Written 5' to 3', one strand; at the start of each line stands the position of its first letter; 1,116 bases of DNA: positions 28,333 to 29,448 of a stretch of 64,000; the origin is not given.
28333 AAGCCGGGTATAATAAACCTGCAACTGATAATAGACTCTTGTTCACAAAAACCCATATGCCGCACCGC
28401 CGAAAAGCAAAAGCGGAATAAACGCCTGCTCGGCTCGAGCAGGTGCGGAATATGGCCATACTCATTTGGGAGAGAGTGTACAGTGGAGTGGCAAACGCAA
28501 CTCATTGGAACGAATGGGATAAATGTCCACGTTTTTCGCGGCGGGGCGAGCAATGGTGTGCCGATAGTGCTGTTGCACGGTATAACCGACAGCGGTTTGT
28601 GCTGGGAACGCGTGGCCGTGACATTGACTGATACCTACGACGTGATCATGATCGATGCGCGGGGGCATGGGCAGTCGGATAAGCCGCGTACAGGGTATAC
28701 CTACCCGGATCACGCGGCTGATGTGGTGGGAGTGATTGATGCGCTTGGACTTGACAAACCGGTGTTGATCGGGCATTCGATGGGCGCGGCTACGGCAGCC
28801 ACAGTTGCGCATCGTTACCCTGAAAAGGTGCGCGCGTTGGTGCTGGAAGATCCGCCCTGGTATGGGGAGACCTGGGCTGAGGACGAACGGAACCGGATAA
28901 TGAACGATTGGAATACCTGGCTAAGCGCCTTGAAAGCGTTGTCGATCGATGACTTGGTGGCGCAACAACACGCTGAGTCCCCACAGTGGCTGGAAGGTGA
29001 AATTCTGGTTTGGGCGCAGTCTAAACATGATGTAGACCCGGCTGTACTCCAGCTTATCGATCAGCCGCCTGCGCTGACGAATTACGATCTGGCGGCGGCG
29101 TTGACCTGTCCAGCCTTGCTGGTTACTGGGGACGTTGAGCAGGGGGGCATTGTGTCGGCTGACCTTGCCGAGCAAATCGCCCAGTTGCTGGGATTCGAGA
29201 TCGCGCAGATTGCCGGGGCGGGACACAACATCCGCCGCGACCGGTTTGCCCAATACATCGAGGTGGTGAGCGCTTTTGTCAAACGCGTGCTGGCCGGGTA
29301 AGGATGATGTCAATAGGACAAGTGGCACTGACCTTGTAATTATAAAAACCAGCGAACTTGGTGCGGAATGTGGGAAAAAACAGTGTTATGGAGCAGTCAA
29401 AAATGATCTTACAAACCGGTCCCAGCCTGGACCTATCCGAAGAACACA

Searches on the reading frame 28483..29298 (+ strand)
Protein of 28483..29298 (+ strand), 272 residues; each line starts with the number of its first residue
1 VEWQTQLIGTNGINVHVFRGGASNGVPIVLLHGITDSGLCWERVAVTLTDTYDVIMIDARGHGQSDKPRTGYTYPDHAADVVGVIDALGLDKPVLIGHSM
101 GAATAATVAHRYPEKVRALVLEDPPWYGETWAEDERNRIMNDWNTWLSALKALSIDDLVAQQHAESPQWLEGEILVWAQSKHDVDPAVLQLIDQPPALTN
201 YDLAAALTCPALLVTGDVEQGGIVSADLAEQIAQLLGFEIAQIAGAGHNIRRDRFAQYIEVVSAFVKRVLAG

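Call 93: search_protein_families(library=pfam, proteins=[window:28483-29298:+], max_evalue=0.01)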
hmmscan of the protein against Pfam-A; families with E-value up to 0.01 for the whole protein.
window:28483-29298:+ (272 aa): 6 families
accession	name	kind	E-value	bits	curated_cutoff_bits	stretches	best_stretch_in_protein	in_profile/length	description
PF00561.26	Abhydrolase_1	-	4.5e-33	115.4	25.8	1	27-248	2-238/245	alpha/beta hydrolase fold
PF12697.13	Abhydrolase_6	-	3.5e-23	83.8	26.3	1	28-251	1-207/217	Alpha/beta hydrolase family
PF12146.15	Hydrolase_4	-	4.3e-17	62.6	27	1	28-149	7-128/239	Serine aminopeptidase, S33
PF03096.20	Ndr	-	3.1e-05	23.3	23.3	1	47-144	51-153/283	Ndr family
PF00975.26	Thioesterase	-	0.00029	21.6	26.4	1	27-123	2-101/226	Thioesterase domain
PF06821.19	Ser_hydrolase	-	0.0003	21.2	22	0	92-129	55-95/172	Serine hydrolase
